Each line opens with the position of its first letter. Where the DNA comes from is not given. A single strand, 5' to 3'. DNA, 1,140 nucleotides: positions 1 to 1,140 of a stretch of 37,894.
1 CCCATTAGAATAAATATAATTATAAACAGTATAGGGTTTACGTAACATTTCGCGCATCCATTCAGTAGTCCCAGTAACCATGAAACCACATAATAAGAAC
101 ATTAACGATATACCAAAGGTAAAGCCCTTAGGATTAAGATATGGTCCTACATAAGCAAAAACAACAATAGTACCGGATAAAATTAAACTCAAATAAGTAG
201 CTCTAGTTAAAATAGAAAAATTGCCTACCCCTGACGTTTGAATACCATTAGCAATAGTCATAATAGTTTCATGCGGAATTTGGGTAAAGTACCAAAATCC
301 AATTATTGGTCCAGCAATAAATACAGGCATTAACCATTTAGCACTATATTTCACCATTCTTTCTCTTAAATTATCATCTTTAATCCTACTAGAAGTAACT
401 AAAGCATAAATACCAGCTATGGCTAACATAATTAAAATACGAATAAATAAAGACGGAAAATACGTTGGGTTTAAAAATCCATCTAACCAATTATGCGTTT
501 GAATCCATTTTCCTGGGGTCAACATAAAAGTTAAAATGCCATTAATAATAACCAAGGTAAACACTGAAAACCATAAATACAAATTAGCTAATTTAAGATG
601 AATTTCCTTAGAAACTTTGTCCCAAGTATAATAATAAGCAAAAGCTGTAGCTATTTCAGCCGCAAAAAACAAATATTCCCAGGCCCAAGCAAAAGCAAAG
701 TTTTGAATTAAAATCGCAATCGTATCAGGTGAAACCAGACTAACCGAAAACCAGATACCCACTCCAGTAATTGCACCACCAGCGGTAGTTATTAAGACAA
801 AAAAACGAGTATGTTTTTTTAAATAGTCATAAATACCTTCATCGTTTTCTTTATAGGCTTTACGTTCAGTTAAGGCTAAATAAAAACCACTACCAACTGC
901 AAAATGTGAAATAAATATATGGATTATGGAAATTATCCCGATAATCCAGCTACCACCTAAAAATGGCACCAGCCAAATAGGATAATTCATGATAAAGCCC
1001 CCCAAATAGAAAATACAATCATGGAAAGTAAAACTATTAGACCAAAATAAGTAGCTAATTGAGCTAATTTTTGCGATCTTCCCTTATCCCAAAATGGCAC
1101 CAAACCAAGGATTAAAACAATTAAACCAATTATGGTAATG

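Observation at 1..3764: Rieske/cytochrome b6-like module with no visible c-type cytochrome, flanked by and translationally coupled to paralogous bd-oxidase-like membrane proteins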

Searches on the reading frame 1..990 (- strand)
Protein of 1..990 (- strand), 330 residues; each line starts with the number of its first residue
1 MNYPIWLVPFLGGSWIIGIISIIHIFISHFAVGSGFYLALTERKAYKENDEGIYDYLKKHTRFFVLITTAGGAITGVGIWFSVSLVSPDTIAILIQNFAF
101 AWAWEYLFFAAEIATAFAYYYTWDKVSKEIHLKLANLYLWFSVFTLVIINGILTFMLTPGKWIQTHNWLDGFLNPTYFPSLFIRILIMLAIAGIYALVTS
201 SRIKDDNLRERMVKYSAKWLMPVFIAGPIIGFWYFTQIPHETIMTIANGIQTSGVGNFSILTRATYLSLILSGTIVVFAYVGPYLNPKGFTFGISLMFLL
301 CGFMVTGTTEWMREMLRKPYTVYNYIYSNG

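Call 5: search_protein_families(library=pfam, proteins=[window:1-990:-], max_evalue=1)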
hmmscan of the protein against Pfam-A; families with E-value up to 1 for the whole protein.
window:1-990:- (330 aa): 2 families
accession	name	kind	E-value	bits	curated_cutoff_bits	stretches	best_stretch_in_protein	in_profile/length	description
PF01654.22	Cyt_bd_oxida_I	-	1.1e-07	31.3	26.2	1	17-225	6-224/418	Cytochrome bd terminal oxidase subunit I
PF08560.15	DUF1757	-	0.027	14.7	21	1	187-299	41-143/148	Protein of unknown function (DUF1757)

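Call 6: search_protein_families(library=ncbifam, proteins=[window:1-990:-], max_evalue=1)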
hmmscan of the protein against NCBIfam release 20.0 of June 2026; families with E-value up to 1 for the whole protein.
window:1-990:- (330 aa): 1 family
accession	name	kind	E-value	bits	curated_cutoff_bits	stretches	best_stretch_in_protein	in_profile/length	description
TIGR03943.1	TIGR03943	equivalog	0.33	10.3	88.8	1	169-249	5-86/221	TIGR03943 family putative permease subunit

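Call 7: find_homologous_proteins(query=window:1-990:-)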
Query window:1-990:- (330 aa): 4267 proteins with E <= 0.001 among 6485 candidates; the best 120 are listed.
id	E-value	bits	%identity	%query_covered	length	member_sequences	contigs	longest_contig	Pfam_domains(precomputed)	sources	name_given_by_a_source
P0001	1.5e-216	737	99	100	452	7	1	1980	-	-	-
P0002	1.2e-162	559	74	100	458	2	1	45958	PF01654.23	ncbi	-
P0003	4.4e-161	554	73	100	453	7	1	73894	PF01654.23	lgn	-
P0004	9.3e-159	547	72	100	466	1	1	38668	PF01654.23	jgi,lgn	-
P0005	9.4e-159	547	71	100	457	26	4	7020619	PF01654.23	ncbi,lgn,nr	ncbi:MAG: cytochrome ubiquinol oxidase subunit I [Candidatus Obscuribacter sp.]|nr:cytochrome ubiqui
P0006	9.7e-159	546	73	100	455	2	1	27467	PF01654.23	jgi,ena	jgi:cytochrome c553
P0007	1.2e-158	546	72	100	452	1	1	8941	PF00034.27,PF01654.23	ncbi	-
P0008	3.2e-158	545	72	100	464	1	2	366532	PF01654.23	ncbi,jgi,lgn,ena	jgi:cytochrome bd-type quinol oxidase subunit 1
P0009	5.4e-158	544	72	100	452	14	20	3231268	PF01654.23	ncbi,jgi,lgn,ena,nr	ncbi:MAG: cytochrome c [Candidatus Melainabacteria bacterium]|jgi:cytochrome bd-type quinol oxidase 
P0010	6.6e-158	544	71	100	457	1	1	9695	PF01654.23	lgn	-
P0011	1.5e-157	543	72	100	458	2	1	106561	PF01654.23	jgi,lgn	-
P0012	2.3e-157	542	72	100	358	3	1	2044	PF01654.23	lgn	-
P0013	2.9e-157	542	72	100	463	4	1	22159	PF01654.23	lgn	-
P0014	3.3e-157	541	72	100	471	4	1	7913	PF01654.23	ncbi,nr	ncbi:MAG: cytochrome ubiquinol oxidase subunit I [Cyanobacteria bacterium SZAS LIN-2]|nr:cytochrome 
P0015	9.9e-157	540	71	100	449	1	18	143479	PF01654.23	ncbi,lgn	-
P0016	5.6e-156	537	70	100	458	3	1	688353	PF01654.23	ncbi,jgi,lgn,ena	jgi:cytochrome bd ubiquinol oxidase subunit I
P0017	5.9e-156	537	69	100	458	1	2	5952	PF01654.23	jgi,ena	-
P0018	8.2e-156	537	71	100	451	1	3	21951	PF01654.23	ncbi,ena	-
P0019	9.3e-156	537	70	100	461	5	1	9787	PF01654.23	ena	-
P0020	1.0e-155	537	71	100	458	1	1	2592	PF00034.27,PF01654.23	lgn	-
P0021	1.3e-155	536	71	100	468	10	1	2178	PF01654.23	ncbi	-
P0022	1.9e-155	536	71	100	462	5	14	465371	PF01654.23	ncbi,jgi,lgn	jgi:cytochrome bd ubiquinol oxidase subunit I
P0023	2.5e-155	535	70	100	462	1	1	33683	PF01654.23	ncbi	-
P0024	3.1e-155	535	71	100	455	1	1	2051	PF01654.23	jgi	jgi:cytochrome bd-type quinol oxidase subunit 1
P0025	6.6e-155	534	70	100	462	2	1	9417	PF01654.23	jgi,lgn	-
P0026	9.0e-155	533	70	100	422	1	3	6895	PF01654.23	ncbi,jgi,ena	jgi:cytochrome bd-type quinol oxidase subunit 1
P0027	2.1e-154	532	69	100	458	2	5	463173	PF01654.23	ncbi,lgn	-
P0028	3.5e-154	531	68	100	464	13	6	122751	PF01654.23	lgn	-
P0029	5.4e-154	531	69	100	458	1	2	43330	PF01654.23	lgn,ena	-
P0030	5.8e-154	531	69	100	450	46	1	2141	PF01654.23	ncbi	-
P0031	6.2e-154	531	68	100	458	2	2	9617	PF01654.23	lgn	-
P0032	7.3e-154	530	71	100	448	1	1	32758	PF01654.23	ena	-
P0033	9.9e-154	530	68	100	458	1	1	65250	PF00034.27,PF01654.23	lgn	-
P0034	1.2e-153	530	69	100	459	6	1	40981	PF01654.23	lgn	-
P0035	3.5e-153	528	69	100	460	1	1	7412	PF01654.23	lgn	-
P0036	3.9e-153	528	69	100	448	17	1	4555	PF00034.27,PF01654.23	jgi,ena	-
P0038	4.2e-153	528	68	100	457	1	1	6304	PF13442.12,PF00034.27,PF01654.23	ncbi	-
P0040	7.6e-153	527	68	100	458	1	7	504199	PF01654.23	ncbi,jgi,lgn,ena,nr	ncbi:MAG: hypothetical protein C0507_11340 [Cyanobacteria bacterium PR.3.49]|jgi:cytochrome bd-type 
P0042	1.6e-152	526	68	100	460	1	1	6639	PF01654.23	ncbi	-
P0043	3.5e-152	525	69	100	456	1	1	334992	PF01654.23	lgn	-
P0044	4.4e-152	525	70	100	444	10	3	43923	PF01654.23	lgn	-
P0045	4.7e-152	524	68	100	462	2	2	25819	PF00034.27,PF01654.23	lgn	-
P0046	6.7e-152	524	70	98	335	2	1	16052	PF01654.23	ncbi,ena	-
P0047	1.0e-151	523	68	100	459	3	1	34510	PF01654.23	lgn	-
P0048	3.3e-151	522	69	100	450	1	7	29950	PF01654.23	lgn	-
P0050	5.8e-151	521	67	100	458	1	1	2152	PF01654.23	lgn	-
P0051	1.3e-150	520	66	100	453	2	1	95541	PF01654.23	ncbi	-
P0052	1.9e-150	519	68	100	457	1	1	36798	PF00034.27,PF01654.23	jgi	jgi:mono/diheme cytochrome c family protein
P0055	2.7e-149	515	65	100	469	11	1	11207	PF01654.23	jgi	jgi:mono/diheme cytochrome c family protein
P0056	3.6e-149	515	68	100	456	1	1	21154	PF13442.12,PF00034.27,PF01654.23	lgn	-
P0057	1.3e-147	510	68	100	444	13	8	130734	PF01654.23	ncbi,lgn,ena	-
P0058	2.4e-147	509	67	100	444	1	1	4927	PF01654.23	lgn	-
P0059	2.4e-147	509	67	100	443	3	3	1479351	PF01654.23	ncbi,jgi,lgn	-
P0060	1.4e-146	506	67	100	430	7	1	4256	PF01654.23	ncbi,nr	ncbi:MAG TPA: hypothetical protein PKD05_10965, partial [Candidatus Melainabacteria bacterium]|nr:hy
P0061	2.3e-146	506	66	100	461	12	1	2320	PF13442.12,PF00034.27,PF01654.23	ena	-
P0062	2.3e-146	506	65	100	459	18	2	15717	PF13442.12,PF01654.23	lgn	-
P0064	3.4e-146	505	65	100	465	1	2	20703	PF01654.23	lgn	-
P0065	1.2e-145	503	65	100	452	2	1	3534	PF01654.23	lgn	-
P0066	3.1e-145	502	65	100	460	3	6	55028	PF01654.23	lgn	-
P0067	8.8e-145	501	66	100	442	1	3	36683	PF13442.12,PF01654.23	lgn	-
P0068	9.1e-145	501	65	100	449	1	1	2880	PF00034.27,PF01654.23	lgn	-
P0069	9.4e-145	500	65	100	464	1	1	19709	PF01654.23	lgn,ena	-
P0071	2.7e-143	496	65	100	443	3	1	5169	PF13442.12,PF01654.23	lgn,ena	-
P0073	1.0e-142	494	65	100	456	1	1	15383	PF01654.23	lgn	-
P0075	1.2e-142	494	65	100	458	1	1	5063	PF01654.23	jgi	jgi:cytochrome bd ubiquinol oxidase subunit I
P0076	2.5e-141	489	64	100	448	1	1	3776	PF01654.23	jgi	jgi:cytochrome bd ubiquinol oxidase subunit I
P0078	1.1e-140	487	64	100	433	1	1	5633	PF00034.27,PF01654.23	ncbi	-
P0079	6.0e-140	485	61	100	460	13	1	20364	PF01654.23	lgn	-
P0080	6.6e-140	485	63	100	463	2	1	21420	PF01654.23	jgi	jgi:cytochrome d ubiquinol oxidase subunit I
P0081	8.7e-140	484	63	100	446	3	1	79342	PF01654.23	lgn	-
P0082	1.3e-139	484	63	100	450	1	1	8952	PF01654.23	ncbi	-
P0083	2.0e-139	483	64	100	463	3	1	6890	PF13442.12,PF00034.27,PF01654.23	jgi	jgi:cytochrome d ubiquinol oxidase subunit I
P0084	2.3e-139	483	62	100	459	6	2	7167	PF01654.23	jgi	jgi:cytochrome d ubiquinol oxidase subunit I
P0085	3.1e-139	482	64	100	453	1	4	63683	PF00034.27,PF01654.23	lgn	-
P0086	3.0e-138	479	63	100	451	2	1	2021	PF00034.27,PF01654.23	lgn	-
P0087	6.1e-138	478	63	100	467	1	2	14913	PF01654.23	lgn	-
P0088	6.2e-138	478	63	100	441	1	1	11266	PF01654.23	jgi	jgi:cytochrome bd ubiquinol oxidase subunit I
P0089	7.0e-138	478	62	100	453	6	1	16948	PF01654.23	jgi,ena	jgi:cytochrome bd-type quinol oxidase subunit 1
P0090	1.1e-137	477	62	100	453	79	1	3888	PF01654.23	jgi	jgi:cytochrome bd-type quinol oxidase subunit 1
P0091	1.8e-137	477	61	100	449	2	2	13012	PF01654.23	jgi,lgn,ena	-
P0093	5.1e-137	475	62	100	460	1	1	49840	PF01654.23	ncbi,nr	ncbi:MAG: cytochrome ubiquinol oxidase subunit I [Vampirovibrio sp.]|nr:cytochrome ubiquinol oxidase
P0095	1.0e-136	474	62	100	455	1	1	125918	PF01654.23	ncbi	-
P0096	1.4e-136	474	62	100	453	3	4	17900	PF01654.23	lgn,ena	-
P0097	1.5e-136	473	62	100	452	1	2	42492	PF01654.23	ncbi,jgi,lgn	ncbi:MAG TPA: cytochrome ubiquinol oxidase subunit I [Coleofasciculaceae cyanobacterium]|jgi:mono/di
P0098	3.5e-136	472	63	100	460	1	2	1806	PF01654.23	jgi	-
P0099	3.8e-136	472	60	100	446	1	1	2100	PF01654.23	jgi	jgi:hypothetical protein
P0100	6.2e-136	471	62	100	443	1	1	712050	PF01654.23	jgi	-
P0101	9.9e-136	471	60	100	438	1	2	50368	PF01654.23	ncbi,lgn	-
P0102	1.3e-135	470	62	100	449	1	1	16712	PF00034.27,PF01654.23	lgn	-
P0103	1.5e-135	470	62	100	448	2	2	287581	PF01654.23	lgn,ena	-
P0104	2.0e-135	470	63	100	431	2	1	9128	PF01654.23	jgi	jgi:cytochrome bd ubiquinol oxidase subunit I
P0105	2.0e-135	470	64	100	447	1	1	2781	PF01654.23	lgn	-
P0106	1.1e-134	467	62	100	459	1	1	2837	PF00034.27,PF01654.23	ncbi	-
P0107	2.2e-134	466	59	100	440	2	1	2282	PF01654.23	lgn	-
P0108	2.3e-134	466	60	100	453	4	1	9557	PF01654.23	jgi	jgi:cytochrome bd-type quinol oxidase subunit 1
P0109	2.5e-134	466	62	100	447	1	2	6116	PF01654.23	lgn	-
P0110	2.8e-134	466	62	100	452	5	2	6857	PF01654.23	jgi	jgi:cytochrome d ubiquinol oxidase subunit I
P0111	7.4e-134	465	59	100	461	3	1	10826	PF01654.23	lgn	-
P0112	8.4e-134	464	60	100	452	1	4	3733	PF01654.23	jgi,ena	-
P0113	8.4e-134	464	59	100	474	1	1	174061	PF01654.23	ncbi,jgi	jgi:cytochrome d ubiquinol oxidase subunit I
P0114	1.4e-133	464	60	100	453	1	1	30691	PF01654.23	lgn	-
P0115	1.6e-133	464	60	100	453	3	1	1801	PF13442.12,PF01654.23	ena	-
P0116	2.0e-133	463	62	100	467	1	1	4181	PF01654.23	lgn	-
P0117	2.8e-133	463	61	100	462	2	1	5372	PF01654.23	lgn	-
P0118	4.3e-133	462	60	100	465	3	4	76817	PF13442.12,PF01654.23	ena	-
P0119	4.8e-133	462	62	100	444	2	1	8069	PF01654.23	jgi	jgi:cytochrome bd ubiquinol oxidase subunit I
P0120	5.8e-133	462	61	100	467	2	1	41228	PF01654.23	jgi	jgi:cytochrome d ubiquinol oxidase subunit I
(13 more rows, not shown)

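Call 12: find_encoding_contigs(protein=P0005, flank=10000, max_places=3)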
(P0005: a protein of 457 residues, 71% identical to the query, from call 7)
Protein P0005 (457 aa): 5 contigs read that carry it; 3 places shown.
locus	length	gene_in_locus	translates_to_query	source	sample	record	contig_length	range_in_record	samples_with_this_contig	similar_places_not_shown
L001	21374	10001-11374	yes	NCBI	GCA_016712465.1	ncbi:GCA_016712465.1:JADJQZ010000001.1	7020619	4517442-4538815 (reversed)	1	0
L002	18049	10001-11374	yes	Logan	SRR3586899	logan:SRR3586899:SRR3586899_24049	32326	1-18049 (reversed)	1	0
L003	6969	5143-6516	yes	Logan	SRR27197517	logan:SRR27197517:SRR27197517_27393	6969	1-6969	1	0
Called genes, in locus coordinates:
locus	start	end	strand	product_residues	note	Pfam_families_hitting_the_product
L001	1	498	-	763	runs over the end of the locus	PF07714:PK_Tyr_Ser-Thr, PF00069:Pkinase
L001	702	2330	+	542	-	PF08543:Phos_pyr_kin, PF02581:TMP-TENI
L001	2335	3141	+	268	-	PF14023:Bestrophin-like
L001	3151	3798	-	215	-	PF13240:Zn_Ribbon_1 (weak)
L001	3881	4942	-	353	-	PF01370:Epimerase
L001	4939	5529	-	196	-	PF00011:HSP20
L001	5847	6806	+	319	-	PF00355:Rieske, PF19112:VanA_C (faint)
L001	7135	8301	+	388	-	-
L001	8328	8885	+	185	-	PF00355:Rieske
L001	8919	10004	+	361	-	PF00033:Cytochrome_B, PF13631:Cytochrom_B_N_2, PF00032:Cytochrom_B_C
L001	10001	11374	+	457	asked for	PF01654:Cyt_bd_oxida_I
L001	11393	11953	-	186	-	-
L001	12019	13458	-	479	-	PF00069:Pkinase, PF01636:APH (faint), PF07714:PK_Tyr_Ser-Thr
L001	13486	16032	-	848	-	PF06271:RDD (weak), PF00069:Pkinase, PF07714:PK_Tyr_Ser-Thr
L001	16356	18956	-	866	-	PF00085:Thioredoxin (weak), PF13899:Thioredoxin_7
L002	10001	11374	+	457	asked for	PF01654:Cyt_bd_oxida_I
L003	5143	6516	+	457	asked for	PF01654:Cyt_bd_oxida_I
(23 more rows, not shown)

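Call 23: search_solved_structures(query=A2, max_evalue=1, show_alignments=2)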
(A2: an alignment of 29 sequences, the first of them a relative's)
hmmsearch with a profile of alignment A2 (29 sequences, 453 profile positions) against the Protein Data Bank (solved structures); distinct sequences matched with E-value up to 1: 35.
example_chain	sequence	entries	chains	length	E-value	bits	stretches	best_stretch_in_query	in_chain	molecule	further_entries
5doq_A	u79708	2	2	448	3.9e-11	45.9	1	16-161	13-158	Bd-type quinol oxidase subunit I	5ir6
9r2g_A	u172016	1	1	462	0.0079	18.5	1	42-179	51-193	Cytochrome bd menaquinol oxidase subunit I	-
8yts_A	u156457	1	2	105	0.0092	18.3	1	351-436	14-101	Cytochrome C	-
2zoo_A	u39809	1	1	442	0.014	17.6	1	349-437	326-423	Probable nitrite reductase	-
3o0r_C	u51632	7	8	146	0.056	15.7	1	355-438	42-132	Nitric oxide reductase subunit C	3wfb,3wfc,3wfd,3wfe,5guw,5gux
6xkx_p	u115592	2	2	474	0.059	15.6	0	357-381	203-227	Cbb3-type cytochrome c oxidase subunit CcoP,Cytochrome c-type cyt cy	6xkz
2l4d_A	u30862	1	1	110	0.1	14.8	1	363-437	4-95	SCO1/SenC family protein/cytochrome c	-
8snh_G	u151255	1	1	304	0.11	14.7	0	355-382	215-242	Cbb3-type cytochrome c oxidase subunit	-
7y5e_GN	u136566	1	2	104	0.13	14.5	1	356-436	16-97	Cytochrome c6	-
1ls9_A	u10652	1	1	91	0.15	14.3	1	363-437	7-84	CYTOCHROME C6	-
6tr1_C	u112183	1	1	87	0.17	14.1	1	362-437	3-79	Cytochrome c6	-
6tr1_A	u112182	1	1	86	0.21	13.8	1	362-437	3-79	Cytochrome c6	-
1c6s_A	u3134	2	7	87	0.3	13.3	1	362-437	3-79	CYTOCHROME C6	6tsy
6tr1_E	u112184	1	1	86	0.3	13.3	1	362-437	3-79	Cytochrome c6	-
7y7a_G7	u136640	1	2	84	0.43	12.8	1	362-436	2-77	Cytochrome c6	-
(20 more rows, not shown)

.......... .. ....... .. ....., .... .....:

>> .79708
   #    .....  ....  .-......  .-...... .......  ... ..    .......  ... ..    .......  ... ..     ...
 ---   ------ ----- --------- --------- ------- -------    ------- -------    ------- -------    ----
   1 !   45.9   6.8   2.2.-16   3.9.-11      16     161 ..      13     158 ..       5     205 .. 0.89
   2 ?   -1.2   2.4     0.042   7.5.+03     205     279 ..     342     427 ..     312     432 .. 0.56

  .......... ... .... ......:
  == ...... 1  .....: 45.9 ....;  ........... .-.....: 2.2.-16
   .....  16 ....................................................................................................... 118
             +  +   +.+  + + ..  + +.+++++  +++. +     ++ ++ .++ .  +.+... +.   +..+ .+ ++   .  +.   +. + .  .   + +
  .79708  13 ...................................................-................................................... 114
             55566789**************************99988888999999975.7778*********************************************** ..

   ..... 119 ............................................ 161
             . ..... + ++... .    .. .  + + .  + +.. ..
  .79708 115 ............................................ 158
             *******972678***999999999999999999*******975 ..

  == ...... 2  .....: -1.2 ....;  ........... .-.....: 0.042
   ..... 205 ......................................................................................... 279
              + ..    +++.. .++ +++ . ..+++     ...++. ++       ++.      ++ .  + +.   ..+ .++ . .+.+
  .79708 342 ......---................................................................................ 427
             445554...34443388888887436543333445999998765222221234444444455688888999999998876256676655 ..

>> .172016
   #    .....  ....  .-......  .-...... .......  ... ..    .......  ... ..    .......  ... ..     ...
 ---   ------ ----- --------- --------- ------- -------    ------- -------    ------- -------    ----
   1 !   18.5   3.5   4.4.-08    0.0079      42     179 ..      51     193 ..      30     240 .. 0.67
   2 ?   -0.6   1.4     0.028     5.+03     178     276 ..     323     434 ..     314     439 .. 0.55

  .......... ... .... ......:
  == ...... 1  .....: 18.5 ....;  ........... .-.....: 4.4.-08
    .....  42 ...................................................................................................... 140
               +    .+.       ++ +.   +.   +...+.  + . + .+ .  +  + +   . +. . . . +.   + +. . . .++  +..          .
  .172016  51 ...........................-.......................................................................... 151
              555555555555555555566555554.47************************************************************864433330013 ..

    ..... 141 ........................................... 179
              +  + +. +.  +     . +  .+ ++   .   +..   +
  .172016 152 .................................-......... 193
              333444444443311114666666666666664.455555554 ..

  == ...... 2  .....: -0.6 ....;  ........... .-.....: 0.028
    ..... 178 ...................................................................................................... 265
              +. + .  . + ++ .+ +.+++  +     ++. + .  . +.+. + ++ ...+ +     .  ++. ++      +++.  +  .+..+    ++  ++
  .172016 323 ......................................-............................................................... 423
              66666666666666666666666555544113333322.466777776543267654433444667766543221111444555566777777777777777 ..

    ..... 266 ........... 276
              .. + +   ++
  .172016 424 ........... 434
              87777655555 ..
